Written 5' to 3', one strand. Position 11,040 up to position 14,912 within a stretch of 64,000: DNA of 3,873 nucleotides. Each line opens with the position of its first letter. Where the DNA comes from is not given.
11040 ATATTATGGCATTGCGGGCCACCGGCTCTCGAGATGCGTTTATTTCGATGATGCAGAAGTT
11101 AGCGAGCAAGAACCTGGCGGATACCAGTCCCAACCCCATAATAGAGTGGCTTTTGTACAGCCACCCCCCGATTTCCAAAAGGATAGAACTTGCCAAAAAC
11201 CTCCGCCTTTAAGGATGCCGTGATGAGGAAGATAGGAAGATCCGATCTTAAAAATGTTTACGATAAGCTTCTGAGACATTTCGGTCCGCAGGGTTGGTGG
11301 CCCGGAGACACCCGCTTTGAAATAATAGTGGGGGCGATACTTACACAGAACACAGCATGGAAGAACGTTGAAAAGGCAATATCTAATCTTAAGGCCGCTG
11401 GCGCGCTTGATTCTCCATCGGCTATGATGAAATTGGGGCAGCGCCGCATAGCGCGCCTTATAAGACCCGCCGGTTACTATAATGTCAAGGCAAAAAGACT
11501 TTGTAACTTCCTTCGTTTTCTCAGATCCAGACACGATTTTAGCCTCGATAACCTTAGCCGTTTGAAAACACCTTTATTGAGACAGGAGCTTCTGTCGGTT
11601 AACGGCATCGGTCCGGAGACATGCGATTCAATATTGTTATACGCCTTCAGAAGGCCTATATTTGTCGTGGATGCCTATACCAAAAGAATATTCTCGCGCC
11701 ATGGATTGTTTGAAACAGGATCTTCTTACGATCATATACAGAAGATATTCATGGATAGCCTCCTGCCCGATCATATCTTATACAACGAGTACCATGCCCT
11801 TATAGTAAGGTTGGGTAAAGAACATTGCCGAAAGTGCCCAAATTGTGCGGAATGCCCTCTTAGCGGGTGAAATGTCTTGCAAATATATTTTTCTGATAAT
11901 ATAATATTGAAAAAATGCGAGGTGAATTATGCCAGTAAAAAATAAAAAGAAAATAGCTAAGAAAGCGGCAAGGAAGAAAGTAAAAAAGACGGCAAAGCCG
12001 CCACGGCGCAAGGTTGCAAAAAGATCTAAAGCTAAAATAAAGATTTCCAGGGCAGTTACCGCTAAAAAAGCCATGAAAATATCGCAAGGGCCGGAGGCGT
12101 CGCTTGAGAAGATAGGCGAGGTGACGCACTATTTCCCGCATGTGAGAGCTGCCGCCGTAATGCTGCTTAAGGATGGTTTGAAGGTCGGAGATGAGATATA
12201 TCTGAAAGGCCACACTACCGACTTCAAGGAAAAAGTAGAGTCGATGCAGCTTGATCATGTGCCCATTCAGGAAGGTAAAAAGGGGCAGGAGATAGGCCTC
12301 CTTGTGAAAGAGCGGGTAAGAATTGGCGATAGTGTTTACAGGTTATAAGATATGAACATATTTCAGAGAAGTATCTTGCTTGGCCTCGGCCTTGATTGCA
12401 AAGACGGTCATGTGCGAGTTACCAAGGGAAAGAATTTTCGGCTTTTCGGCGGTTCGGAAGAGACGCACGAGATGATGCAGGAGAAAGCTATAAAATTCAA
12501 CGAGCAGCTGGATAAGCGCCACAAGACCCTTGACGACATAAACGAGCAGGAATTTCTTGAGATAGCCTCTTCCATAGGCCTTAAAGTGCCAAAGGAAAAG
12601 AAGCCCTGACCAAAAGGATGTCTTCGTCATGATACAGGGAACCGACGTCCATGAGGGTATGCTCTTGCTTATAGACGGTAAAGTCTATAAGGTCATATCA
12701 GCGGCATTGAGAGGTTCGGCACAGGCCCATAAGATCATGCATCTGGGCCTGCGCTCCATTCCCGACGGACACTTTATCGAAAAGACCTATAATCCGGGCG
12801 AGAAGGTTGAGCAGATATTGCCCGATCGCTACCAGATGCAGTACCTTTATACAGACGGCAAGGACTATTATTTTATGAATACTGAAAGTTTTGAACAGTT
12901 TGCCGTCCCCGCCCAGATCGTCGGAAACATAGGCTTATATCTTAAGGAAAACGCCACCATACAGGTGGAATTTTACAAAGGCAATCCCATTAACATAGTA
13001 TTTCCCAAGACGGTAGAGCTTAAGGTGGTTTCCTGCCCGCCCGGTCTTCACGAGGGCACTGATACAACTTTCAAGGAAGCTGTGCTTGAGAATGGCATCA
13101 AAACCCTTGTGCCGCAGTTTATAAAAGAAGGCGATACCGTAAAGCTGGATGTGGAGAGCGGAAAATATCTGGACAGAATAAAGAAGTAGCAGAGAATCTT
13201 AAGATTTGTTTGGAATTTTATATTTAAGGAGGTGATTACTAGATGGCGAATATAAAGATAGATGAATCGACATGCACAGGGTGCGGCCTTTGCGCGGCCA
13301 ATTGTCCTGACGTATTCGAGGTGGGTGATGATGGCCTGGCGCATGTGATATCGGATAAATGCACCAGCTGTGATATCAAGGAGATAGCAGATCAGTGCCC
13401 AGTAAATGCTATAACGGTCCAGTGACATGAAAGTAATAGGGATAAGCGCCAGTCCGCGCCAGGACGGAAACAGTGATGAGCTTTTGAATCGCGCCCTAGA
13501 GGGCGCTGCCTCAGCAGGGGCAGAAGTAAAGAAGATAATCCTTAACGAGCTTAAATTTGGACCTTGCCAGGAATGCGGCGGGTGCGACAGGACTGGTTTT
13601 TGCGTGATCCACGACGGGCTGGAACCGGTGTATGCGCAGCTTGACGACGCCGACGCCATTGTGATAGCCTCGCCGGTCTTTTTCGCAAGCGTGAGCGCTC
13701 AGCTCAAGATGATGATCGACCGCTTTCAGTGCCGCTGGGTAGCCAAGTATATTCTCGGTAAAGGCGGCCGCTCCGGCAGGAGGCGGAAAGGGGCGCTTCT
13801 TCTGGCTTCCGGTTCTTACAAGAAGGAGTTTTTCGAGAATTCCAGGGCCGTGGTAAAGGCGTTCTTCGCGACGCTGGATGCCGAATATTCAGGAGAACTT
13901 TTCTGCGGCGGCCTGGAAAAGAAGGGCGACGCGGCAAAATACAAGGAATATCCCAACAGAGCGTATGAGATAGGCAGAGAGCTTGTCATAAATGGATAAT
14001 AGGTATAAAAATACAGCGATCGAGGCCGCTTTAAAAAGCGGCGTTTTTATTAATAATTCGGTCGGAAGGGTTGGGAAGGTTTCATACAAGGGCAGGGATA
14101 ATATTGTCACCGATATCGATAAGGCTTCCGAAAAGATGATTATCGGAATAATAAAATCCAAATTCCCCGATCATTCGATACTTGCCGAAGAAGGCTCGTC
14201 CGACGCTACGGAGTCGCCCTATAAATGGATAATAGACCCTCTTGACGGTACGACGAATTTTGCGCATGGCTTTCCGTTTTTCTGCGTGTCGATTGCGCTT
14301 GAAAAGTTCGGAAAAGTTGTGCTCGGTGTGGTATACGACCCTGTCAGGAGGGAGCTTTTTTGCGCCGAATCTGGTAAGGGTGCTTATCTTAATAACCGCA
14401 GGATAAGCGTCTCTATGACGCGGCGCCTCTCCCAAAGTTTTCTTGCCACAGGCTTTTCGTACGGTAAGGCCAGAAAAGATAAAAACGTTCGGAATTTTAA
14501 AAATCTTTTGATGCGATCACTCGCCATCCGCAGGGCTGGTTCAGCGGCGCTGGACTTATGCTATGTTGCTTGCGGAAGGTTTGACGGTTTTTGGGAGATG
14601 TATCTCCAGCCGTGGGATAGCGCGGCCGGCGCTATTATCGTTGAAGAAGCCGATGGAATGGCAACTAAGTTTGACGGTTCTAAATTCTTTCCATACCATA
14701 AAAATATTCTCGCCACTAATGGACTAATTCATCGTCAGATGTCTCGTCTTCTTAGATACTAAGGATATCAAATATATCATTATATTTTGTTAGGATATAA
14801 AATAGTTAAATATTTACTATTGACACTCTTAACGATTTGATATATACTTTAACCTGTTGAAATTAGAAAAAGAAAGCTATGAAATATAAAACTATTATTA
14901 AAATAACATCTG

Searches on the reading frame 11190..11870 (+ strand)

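Call 8: search_protein_families(library=pfam, proteins=[window:11190-11870:+], max_evalue=0.001)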
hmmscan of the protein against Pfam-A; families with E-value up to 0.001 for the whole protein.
window:11190-11870:+ (226 aa): 1 family
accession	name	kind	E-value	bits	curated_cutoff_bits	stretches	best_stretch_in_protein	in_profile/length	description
PF00730.31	HhH-GPD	-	2.4e-16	60.4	26.2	1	47-189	1-104/108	HhH-GPD superfamily base excision DNA repair protein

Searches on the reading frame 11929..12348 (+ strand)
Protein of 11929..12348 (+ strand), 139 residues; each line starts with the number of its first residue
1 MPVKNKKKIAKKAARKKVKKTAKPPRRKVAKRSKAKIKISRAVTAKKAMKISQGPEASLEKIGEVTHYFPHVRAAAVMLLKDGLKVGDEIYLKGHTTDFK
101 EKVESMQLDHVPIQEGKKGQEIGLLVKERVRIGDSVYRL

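Call 9: search_protein_families(library=pfam, proteins=[window:11929-12348:+], max_evalue=0.001)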
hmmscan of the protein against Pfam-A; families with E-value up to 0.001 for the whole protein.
window:11929-12348:+ (139 aa): 1 family
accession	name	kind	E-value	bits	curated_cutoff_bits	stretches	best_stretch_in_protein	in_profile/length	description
PF03144.31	GTP_EFTU_D2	-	9.8e-05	23.1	30.3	1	84-127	13-59/73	Elongation factor Tu domain 2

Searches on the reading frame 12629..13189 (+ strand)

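Call 11: search_protein_families(library=pfam, proteins=[window:12629-13189:+], max_evalue=0.001)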
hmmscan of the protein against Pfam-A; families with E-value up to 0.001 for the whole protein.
window:12629-13189:+ (186 aa): 3 families
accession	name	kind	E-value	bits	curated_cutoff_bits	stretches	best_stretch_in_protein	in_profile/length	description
PF01132.26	EFP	-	1.2e-21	76.9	27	1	69-121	2-54/54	Elongation factor P (EF-P) OB domain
PF09285.17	Elong-fact-P_C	-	1.5e-15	57.1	25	1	129-183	1-56/56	Elongation factor P, C-terminal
PF08207.18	EFP_N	-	7.7e-07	29.5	23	1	5-60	3-58/58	Elongation factor P (EF-P) KOW-like domain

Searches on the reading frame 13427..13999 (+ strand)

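Call 11: search_protein_families(library=pfam, proteins=[window:13427-13999:+], max_evalue=0.001)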
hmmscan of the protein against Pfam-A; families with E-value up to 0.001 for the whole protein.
window:13427-13999:+ (190 aa): 2 families
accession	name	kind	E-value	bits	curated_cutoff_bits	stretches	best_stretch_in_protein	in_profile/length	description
PF03358.20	FMN_red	-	4e-24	85.4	24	1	1-120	1-107/152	NADPH-dependent FMN reductase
PF02525.22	Flavodoxin_2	-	7.4e-12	45.8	27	1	1-136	1-142/198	Flavodoxin-like fold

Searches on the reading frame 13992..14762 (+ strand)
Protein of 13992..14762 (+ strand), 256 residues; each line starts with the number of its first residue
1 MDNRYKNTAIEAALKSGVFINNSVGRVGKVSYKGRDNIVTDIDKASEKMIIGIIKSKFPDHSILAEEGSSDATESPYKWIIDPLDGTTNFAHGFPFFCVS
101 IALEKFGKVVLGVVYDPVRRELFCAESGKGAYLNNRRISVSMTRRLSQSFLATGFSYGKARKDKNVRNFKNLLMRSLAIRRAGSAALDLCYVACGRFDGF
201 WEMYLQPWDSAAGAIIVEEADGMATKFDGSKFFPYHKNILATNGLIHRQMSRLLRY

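Call 9: search_protein_families(library=pfam, proteins=[window:13992-14762:+], max_evalue=0.001)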
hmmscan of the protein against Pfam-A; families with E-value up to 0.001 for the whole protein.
window:13992-14762:+ (256 aa): 1 family
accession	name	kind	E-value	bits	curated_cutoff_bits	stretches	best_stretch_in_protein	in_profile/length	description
PF00459.30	Inositol_P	-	1.3e-65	222.1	27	1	7-247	7-259/271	Inositol monophosphatase family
